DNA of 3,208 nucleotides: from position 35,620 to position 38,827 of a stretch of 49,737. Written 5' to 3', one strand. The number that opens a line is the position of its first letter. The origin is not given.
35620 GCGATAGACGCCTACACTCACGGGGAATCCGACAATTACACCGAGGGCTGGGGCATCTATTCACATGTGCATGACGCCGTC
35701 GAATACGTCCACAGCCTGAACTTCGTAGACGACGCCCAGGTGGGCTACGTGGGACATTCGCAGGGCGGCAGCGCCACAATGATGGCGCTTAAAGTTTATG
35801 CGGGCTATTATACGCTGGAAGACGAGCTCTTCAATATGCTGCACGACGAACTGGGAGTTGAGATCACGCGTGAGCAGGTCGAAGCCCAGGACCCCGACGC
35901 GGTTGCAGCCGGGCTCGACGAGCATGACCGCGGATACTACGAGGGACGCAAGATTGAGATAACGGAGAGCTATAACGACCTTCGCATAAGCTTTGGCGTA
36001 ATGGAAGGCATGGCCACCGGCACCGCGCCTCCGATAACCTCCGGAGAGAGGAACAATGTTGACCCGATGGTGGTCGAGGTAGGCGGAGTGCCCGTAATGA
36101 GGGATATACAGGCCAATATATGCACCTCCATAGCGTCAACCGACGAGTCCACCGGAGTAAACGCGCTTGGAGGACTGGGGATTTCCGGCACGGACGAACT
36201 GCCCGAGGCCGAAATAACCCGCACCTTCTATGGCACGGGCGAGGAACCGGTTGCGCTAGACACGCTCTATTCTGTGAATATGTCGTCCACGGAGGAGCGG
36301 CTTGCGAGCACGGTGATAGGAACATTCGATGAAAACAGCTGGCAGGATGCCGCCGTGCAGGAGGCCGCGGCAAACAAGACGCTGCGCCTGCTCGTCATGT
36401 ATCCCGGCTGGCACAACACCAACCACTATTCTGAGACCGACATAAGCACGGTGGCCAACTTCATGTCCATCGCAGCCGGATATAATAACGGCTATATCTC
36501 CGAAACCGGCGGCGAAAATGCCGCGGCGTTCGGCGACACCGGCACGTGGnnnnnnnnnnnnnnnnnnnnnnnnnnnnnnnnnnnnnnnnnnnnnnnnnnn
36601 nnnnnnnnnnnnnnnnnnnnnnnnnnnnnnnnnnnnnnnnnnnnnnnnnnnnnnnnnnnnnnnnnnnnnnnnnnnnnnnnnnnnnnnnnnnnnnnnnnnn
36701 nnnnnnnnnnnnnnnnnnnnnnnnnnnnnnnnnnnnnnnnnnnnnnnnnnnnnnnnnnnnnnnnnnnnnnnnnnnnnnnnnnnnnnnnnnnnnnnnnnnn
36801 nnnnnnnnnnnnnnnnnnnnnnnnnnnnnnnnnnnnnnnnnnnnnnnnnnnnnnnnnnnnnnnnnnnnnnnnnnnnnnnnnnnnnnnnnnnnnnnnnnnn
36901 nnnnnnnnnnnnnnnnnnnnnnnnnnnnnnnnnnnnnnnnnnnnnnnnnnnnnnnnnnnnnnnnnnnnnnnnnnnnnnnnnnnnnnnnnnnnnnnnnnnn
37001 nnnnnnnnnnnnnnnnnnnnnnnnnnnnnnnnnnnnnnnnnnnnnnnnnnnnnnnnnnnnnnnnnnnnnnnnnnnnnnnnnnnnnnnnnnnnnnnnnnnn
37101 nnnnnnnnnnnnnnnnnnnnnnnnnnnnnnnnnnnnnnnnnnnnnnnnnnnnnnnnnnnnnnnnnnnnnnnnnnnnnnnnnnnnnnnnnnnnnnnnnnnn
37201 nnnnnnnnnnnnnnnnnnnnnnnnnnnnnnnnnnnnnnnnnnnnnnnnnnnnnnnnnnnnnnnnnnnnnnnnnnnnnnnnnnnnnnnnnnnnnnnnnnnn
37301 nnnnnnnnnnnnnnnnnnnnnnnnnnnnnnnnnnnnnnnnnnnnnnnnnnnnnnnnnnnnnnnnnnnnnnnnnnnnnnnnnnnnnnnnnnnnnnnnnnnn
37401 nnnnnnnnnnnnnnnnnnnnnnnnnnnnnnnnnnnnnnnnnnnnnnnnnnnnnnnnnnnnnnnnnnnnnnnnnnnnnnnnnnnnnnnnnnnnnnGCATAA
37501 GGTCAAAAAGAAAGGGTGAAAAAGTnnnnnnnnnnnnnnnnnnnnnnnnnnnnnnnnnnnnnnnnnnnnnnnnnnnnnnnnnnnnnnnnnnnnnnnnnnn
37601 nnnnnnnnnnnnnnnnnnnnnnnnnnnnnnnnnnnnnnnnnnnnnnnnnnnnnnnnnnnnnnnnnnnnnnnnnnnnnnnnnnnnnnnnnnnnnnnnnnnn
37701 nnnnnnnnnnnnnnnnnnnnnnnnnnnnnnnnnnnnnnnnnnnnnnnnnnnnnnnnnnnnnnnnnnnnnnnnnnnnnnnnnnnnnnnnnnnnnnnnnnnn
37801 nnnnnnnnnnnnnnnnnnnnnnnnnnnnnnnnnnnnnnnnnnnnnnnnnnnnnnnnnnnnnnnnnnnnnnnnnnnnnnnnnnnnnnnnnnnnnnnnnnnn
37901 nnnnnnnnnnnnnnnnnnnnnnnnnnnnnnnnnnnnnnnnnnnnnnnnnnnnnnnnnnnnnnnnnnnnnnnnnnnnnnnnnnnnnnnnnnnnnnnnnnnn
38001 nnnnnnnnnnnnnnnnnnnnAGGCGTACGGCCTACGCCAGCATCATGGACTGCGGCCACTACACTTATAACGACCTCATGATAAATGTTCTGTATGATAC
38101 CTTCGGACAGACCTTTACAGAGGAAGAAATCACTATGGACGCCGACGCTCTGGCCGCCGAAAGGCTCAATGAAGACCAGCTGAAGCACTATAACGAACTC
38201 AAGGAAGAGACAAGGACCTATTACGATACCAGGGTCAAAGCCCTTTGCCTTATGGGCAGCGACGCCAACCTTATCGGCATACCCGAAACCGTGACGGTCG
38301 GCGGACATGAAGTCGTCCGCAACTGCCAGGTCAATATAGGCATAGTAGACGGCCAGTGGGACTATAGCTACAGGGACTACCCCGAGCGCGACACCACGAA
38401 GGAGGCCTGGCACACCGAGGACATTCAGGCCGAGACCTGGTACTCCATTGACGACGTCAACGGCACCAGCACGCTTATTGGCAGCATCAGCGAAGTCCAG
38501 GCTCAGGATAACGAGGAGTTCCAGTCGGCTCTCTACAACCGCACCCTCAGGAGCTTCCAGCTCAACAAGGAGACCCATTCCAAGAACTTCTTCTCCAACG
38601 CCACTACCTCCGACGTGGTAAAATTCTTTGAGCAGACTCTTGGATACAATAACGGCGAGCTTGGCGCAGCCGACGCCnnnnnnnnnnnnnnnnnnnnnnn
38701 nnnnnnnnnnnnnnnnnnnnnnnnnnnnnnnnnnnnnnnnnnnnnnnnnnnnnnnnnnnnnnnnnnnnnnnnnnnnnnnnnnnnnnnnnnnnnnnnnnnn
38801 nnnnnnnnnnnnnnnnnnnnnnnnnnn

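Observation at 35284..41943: Triplicated serine-hydrolase ectodomains with a very long insert between nucleophile and catalytic His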

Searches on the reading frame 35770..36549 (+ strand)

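Call 13: search_protein_families(library=pfam, proteins=[window:35770-36549:+], max_evalue=10)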
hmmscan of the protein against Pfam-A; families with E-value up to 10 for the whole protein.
window:35770-36549:+ (260 aa): 2 families
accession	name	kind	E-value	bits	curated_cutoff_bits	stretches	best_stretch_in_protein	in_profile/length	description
PF07787.17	TMEM43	-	0.0002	21.2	23.3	1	1-79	58-134/250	Transmembrane protein 43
PF10045.14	DUF2280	-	0.23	12.1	24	1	19-47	24-52/103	Uncharacterized conserved protein (DUF2280)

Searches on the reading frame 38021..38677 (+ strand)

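Call 13: search_protein_families(library=pfam, proteins=[window:38021-38677:+], max_evalue=10)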
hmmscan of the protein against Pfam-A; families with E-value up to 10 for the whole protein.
window:38021-38677:+ (219 aa): 3 families
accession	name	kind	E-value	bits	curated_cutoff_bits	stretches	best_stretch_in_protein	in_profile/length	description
PF03129.25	HGTP_anticodon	-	0.031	14.9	21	1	46-106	11-71/94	Anticodon binding domain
PF04845.19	PurA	-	0.081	12.7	25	1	25-79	61-117/219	PurA ssDNA and RNA-binding protein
PF16692.10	Folliculin_C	-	0.19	11.7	27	1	81-193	71-181/227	Folliculin C-terminal domain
